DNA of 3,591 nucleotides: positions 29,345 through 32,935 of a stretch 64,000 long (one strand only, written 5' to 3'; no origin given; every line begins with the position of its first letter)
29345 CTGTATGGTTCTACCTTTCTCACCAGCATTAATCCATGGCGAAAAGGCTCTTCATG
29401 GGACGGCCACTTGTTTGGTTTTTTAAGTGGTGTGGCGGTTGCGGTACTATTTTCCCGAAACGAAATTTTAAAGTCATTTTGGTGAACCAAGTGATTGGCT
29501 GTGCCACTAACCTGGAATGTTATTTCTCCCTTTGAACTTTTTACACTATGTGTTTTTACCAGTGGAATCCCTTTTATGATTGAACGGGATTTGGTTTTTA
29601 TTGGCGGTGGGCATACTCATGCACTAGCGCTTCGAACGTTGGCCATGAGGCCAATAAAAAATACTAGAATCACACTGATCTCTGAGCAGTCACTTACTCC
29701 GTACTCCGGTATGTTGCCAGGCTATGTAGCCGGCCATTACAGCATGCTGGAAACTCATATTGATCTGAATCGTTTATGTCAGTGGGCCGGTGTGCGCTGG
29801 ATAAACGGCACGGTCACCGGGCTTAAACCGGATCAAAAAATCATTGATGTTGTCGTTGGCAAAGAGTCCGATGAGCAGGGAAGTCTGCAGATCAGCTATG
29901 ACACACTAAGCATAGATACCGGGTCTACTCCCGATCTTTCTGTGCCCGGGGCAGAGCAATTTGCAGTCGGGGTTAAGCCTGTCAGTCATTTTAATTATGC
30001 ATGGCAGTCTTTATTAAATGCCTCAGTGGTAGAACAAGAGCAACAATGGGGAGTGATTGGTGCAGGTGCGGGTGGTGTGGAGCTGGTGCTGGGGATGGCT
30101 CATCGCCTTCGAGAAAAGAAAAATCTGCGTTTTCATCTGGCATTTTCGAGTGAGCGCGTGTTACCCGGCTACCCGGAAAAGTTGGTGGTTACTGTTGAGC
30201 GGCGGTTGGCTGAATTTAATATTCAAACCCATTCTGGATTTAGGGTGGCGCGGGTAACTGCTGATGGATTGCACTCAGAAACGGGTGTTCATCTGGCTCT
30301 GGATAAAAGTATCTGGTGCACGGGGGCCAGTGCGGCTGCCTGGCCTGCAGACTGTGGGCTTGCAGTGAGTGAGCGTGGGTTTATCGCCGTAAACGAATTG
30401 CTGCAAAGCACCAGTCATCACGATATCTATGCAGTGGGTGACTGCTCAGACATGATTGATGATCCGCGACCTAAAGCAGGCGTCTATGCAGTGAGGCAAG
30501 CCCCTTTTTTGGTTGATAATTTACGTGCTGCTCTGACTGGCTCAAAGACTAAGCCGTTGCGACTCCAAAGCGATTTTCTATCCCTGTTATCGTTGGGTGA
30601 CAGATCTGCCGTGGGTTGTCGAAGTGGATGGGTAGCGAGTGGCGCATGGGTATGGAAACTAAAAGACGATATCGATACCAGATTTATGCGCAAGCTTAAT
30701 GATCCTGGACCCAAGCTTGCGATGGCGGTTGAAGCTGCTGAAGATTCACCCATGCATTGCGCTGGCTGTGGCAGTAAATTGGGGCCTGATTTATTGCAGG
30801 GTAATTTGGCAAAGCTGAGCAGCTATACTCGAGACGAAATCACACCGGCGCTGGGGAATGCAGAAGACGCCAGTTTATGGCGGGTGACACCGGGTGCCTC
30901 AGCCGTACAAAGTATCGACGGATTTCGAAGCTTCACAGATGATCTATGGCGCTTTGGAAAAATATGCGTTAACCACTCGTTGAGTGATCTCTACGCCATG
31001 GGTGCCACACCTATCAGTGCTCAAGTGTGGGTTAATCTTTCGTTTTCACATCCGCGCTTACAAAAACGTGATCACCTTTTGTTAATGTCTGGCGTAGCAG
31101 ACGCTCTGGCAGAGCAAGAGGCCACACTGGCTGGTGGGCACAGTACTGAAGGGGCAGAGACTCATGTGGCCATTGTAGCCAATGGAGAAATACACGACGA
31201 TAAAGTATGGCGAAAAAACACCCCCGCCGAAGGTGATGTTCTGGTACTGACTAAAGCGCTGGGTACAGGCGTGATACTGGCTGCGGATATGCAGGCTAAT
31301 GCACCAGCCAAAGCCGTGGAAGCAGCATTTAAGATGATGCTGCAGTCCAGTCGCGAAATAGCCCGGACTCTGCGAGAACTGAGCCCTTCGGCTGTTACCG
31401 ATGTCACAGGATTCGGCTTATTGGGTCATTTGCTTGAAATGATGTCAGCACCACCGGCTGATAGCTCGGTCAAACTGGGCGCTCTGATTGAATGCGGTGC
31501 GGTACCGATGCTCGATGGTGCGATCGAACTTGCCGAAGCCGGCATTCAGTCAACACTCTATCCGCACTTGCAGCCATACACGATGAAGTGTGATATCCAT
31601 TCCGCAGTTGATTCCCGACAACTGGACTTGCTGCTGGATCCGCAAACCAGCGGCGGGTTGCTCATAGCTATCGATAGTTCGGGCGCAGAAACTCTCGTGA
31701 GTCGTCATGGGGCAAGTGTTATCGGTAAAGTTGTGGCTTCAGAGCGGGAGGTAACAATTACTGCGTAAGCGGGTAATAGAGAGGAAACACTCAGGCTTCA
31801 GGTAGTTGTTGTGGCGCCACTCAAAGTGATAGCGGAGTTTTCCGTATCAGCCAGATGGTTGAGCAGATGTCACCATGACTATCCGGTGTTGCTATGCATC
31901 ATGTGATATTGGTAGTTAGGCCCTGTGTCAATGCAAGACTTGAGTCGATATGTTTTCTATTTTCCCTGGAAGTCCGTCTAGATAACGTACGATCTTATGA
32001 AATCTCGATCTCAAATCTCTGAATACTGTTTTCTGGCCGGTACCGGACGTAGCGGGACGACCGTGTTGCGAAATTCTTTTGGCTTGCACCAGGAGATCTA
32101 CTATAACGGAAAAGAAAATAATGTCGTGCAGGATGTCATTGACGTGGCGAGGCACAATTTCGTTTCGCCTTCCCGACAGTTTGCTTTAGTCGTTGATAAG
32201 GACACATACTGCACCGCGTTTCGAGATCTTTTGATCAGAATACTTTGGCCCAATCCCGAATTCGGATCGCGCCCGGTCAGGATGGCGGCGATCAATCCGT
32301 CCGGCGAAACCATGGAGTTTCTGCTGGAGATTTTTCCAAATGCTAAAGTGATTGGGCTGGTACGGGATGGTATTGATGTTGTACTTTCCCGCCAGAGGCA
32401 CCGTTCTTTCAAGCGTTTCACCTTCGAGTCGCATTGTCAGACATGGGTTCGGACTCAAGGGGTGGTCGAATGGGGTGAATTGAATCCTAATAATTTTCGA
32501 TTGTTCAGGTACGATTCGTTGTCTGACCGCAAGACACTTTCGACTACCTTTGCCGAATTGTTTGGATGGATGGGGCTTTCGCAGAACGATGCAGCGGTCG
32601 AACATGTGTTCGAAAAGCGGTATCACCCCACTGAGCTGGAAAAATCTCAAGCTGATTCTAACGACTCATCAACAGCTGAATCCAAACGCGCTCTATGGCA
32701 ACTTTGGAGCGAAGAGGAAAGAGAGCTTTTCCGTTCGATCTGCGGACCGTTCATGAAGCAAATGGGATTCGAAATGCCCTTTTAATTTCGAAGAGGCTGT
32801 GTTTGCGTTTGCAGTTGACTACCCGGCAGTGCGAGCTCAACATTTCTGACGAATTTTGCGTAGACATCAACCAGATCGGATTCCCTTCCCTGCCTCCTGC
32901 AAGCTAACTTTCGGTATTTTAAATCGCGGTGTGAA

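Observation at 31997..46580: Glycan-tailoring island dense in sulfotransferases and methyltransferases but lacking polymerase, flippase, exporter, initiating transferase and PAPS genes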

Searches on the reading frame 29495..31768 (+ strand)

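Call 5: search_protein_families(library=pfam, proteins=[window:29495-31768:+], max_evalue=0.001)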
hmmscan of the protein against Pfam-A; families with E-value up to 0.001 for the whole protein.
window:29495-31768:+ (757 aa): 3 families
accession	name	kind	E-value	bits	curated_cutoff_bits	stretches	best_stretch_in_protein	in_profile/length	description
PF07992.20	Pyr_redox_2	-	6e-26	92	26.1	1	32-336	2-291/291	Pyridine nucleotide-disulphide oxidoreductase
PF00586.29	AIRS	-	1.3e-13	51.8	24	1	457-565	2-111/112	AIR synthase related protein, N-terminal domain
PF02769.27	AIRS_C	-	3e-08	34.4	23.1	1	579-753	2-152/156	AIR synthase related protein, C-terminal domain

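Call 84: search_protein_families(library=ncbifam, proteins=[window:29495-31768:+], max_evalue=0.00001)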
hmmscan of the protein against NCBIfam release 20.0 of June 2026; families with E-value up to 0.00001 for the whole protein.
window:29495-31768:+ (757 aa): 16 families
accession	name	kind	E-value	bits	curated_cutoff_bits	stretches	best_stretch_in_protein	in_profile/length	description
TIGR04369.1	fusion_not_SelD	hypoth_equivalog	7.6e-129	430.9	700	1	36-745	2-700/701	oxidoreductase/SelD-related fusion protein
TIGR03169.1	Nterm_to_SelD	hypoth_equivalog_domain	6e-128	427.2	310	1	32-400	1-364/365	pyridine nucleotide-disulfide oxidoreductase family protein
TIGR00476.1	selD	equivalog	4.7e-70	236.3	125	1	420-729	6-309/311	selenide, water dikinase SelD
NF002098.0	PRK00943.1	equivalog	1.4e-49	168.9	299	1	420-736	12-319/347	selenide, water dikinase SelD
NF010705.0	PRK14105.1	equivalog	1.3e-22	80.1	291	1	424-680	16-278/345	selenide, water dikinase SelD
TIGR01379.1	thiL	equivalog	1.7e-13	50.2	184.15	1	457-679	25-245/320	thiamine-phosphate kinase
NF046103.1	NOXase_Strep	equivalog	4.5e-11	42.4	600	1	121-324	88-287/442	H2O-forming NADH oxidase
NF004351.0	PRK05731.1-4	equivalog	2.1e-10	40.2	324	1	487-652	74-235/321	thiamine-phosphate kinase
NF007123.0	PRK09564.1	equivalog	3.8e-08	32.4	458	1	38-321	7-287/444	CoA-disulfide reductase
TIGR02374.1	nitri_red_nirB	equivalog_domain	7.5e-08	31.2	578.35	1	131-319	93-279/794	nitrite reductase large subunit NirB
NF003437.0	PRK04965.1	equivalog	1.8e-07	30.5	392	1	108-320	73-277/378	NADH:flavorubredoxin reductase NorW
TIGR03385.1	CoA_CoA_reduc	equivalog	2e-07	30.1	578.8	1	119-321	88-286/439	CoA-disulfide reductase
TIGR01421.1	gluta_reduc_1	equivalog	2.5e-07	30.3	556.15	1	177-318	161-305/450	glutathione-disulfide reductase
NF004776.0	PRK06116.1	equivalog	7.6e-07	28.5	480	1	179-321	164-308/450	glutathione-disulfide reductase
NF049943.1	SQR_III_seleno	exception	7.9e-06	25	525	0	236-353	206-322/406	type III sulfide quinone reductase, selenoprotein subtype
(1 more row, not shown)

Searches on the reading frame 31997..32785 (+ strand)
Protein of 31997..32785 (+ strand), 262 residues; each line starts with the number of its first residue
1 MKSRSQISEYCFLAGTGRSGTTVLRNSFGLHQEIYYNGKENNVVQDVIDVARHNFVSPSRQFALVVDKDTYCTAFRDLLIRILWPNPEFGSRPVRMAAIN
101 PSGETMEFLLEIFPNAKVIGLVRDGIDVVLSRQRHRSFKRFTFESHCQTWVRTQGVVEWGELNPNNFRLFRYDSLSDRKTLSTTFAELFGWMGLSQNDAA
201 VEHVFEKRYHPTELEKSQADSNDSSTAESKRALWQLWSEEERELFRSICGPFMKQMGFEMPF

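Call 3: search_protein_families(library=pfam, proteins=[window:31997-32785:+], max_evalue=0.01)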
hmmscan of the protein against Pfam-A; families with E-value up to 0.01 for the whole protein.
window:31997-32785:+ (262 aa): 2 families
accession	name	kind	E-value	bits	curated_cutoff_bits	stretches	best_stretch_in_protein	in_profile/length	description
PF13469.12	Sulfotransfer_3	-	1.4e-12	48.7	27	1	12-177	3-197/216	Sulfotransferase family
PF00685.33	Sulfotransfer_1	-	0.0079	16.1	22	0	12-139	5-115/255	Sulfotransferase domain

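Call 7: search_protein_families(library=ncbifam, proteins=[window:31997-32785:+], max_evalue=0.01)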
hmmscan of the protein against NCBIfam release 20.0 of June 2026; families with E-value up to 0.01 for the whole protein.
window:31997-32785:+ (262 aa): 0 families
